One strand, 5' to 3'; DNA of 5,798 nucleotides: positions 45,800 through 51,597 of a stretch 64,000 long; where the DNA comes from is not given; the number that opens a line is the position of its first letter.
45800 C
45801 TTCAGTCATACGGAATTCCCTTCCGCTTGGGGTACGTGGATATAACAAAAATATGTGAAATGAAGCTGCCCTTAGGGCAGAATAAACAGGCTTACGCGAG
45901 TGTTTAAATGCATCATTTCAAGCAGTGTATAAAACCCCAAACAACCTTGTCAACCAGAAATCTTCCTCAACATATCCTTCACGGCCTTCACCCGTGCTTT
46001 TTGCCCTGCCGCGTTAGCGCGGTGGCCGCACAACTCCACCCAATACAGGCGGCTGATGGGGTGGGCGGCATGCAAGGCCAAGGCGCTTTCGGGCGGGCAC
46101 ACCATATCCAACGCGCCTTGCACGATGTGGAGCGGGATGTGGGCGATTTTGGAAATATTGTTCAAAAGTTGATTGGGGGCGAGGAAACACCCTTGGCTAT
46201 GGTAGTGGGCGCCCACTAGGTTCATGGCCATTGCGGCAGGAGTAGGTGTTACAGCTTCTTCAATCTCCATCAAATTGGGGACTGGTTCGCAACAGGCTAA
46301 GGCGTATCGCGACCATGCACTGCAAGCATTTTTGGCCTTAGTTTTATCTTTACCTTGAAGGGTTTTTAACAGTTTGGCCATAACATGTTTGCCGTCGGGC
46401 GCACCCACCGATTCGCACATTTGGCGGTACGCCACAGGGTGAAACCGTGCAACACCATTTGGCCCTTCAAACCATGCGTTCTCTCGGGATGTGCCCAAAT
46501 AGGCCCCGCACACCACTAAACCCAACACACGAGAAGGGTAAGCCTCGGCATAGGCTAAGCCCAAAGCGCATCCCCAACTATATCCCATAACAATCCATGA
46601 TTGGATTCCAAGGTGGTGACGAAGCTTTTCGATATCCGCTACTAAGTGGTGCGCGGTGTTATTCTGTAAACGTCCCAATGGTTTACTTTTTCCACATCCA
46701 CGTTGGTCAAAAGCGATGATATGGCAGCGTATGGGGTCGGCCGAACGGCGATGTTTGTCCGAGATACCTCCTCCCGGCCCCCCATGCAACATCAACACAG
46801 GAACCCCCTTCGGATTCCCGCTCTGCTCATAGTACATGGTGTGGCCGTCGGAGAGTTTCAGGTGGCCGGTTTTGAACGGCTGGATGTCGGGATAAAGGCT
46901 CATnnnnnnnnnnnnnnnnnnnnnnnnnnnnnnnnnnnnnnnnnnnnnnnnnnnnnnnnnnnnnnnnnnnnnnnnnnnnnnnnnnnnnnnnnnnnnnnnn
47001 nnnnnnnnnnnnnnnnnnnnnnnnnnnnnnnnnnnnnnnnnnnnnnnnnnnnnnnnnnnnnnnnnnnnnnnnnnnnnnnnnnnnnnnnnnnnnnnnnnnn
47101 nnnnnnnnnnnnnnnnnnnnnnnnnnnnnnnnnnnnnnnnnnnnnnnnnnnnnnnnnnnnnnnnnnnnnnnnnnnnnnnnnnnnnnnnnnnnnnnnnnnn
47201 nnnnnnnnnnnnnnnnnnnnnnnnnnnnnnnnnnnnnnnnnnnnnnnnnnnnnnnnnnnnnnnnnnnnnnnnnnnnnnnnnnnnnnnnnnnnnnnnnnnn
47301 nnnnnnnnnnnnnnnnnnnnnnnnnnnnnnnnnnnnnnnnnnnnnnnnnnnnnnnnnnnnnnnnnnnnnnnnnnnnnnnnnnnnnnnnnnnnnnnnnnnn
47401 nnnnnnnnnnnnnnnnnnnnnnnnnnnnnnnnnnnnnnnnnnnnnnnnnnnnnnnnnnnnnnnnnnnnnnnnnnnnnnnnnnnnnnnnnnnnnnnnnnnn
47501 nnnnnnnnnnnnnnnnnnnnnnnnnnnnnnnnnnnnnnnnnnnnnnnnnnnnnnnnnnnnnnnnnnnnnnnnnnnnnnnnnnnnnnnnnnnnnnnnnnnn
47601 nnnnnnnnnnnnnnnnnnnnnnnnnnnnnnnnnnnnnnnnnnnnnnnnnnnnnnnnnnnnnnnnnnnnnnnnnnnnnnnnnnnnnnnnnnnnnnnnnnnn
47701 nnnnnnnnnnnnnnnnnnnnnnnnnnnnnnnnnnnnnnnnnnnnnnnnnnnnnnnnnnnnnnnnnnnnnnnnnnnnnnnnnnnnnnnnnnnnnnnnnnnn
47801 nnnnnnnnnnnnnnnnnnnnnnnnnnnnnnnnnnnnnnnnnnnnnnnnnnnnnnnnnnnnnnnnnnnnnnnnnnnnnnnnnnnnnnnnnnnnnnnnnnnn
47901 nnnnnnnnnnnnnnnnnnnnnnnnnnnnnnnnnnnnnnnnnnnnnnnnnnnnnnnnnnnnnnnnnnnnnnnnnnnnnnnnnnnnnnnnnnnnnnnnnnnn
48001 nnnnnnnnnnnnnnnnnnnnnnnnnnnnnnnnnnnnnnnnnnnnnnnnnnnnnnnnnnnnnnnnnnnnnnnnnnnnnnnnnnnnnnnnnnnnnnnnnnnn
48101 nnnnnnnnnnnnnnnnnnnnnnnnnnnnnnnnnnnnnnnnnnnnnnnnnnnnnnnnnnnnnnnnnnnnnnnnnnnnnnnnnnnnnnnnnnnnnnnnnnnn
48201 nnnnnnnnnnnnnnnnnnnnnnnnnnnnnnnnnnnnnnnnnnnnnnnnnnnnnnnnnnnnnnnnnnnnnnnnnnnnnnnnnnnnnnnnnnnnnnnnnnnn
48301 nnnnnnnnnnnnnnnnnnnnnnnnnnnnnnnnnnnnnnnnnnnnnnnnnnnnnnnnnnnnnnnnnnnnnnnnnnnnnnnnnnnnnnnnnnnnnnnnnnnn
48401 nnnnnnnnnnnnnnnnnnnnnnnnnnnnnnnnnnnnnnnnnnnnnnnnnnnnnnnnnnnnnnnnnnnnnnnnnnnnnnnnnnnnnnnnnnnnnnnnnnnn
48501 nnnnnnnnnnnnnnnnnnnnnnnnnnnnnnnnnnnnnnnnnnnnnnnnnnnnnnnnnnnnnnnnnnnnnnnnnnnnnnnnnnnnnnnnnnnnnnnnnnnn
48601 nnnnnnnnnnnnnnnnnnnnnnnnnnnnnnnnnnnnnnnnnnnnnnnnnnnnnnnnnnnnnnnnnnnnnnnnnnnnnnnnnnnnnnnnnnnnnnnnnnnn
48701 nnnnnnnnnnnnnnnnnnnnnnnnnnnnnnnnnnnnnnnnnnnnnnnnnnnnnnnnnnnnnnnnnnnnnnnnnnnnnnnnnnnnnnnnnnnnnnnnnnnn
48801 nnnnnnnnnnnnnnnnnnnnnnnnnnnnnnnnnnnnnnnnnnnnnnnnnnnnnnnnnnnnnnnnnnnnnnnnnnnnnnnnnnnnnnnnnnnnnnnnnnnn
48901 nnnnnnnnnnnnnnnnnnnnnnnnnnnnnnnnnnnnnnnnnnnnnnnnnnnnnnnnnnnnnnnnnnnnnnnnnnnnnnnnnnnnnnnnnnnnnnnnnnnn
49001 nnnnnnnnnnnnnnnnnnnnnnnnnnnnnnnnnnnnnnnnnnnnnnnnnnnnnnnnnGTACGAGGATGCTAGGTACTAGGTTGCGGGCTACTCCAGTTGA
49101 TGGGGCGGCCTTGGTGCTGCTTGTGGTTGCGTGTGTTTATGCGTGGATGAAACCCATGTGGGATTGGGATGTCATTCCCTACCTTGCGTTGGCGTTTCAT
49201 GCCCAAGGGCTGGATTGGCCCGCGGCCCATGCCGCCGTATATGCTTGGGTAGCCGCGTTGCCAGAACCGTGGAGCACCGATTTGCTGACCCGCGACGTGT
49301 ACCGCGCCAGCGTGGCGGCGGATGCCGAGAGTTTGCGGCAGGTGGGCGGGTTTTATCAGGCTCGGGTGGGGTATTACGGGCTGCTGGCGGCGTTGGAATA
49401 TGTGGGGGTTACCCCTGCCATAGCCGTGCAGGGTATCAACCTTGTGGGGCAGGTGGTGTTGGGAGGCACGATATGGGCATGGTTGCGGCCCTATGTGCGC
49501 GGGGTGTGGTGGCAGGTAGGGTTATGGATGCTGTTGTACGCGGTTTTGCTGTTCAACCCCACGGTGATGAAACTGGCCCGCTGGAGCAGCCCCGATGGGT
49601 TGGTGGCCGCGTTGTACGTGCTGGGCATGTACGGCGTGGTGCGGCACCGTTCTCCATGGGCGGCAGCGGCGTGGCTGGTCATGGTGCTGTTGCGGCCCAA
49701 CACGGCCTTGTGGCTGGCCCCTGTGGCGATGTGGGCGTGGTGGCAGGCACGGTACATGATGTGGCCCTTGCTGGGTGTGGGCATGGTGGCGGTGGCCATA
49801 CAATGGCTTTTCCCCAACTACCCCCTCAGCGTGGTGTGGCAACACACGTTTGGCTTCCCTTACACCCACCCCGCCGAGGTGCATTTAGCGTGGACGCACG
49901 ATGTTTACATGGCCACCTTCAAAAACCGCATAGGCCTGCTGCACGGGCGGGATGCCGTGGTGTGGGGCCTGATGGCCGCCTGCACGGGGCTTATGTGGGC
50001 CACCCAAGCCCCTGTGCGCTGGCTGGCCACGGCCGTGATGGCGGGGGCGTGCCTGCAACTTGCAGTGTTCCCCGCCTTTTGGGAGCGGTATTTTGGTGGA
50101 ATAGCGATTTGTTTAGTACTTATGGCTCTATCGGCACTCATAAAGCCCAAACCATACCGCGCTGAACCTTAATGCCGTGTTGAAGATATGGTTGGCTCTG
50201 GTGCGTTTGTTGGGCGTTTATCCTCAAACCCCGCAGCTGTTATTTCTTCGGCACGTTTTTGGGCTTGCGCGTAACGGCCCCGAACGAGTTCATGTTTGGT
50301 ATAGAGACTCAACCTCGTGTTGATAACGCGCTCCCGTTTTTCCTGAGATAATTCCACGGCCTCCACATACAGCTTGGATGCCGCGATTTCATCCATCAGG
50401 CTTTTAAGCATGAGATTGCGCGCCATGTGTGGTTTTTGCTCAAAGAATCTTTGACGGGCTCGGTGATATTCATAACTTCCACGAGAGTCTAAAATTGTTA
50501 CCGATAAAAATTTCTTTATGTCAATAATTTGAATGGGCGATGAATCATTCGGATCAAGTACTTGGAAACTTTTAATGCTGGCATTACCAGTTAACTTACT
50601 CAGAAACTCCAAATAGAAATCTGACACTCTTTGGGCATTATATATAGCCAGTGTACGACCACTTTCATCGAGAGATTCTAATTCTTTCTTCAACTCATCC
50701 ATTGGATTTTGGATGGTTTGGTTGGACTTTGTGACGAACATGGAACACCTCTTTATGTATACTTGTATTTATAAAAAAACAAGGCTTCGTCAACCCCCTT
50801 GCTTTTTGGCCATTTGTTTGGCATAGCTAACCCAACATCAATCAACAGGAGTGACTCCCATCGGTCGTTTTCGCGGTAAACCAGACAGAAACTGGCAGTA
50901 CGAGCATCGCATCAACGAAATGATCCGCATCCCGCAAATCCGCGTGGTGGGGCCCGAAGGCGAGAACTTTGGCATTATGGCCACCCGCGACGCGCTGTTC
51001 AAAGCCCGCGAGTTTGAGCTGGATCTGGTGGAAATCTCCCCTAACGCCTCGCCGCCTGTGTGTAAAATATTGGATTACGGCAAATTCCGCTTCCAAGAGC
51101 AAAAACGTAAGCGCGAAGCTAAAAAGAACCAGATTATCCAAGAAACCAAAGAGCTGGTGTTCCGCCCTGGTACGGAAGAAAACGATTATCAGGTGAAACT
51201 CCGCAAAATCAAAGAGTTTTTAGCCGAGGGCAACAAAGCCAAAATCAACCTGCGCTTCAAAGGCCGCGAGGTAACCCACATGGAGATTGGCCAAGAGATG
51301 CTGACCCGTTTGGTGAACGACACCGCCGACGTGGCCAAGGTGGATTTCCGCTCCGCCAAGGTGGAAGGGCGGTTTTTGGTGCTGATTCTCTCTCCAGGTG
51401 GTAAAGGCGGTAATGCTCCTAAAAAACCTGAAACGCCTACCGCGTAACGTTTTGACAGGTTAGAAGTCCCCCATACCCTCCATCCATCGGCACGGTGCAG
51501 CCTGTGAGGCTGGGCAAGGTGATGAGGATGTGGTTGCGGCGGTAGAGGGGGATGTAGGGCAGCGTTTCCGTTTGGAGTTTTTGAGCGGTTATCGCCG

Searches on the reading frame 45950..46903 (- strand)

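Call 9: search_protein_families(library=pfam, proteins=[window:45950-46903:-], max_evalue=0.01)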
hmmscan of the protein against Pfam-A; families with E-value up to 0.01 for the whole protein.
window:45950-46903:- (317 aa): 6 families
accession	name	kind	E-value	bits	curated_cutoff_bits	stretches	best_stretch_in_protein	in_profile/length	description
PF00561.26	Abhydrolase_1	-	2.9e-26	93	25.8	1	35-294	2-238/245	alpha/beta hydrolase fold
PF12146.15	Hydrolase_4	-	1.3e-11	44.7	27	1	61-142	33-117/239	Serine aminopeptidase, S33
PF12697.13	Abhydrolase_6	-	7.9e-10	40.2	26.3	1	36-295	1-205/217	Alpha/beta hydrolase family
PF03096.20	Ndr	-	0.0045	16.2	23.3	1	82-135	80-133/283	Ndr family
PF02230.22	Abhydrolase_2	-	0.0086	16.4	23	0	97-140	101-144/217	Phospholipase/Carboxylesterase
PF08386.16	Abhydrolase_4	-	0.0098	16.4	21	0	248-314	24-93/103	TAP-like protein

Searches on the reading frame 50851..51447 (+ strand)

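Call 87: search_protein_families(library=pfam, proteins=[window:50851-51447:+], max_evalue=0.001)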
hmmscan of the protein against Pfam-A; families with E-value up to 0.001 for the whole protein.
window:50851-51447:+ (198 aa): 2 families
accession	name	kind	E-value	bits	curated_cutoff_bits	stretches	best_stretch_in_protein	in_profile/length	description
PF05198.21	IF3_N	-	4.5e-31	107.3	26.9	1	21-90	1-70/70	Translation initiation factor IF-3, N-terminal domain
PF00707.27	IF3_C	-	1.5e-27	95.8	34.8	1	98-182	2-85/86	Translation initiation factor IF-3, C-terminal domain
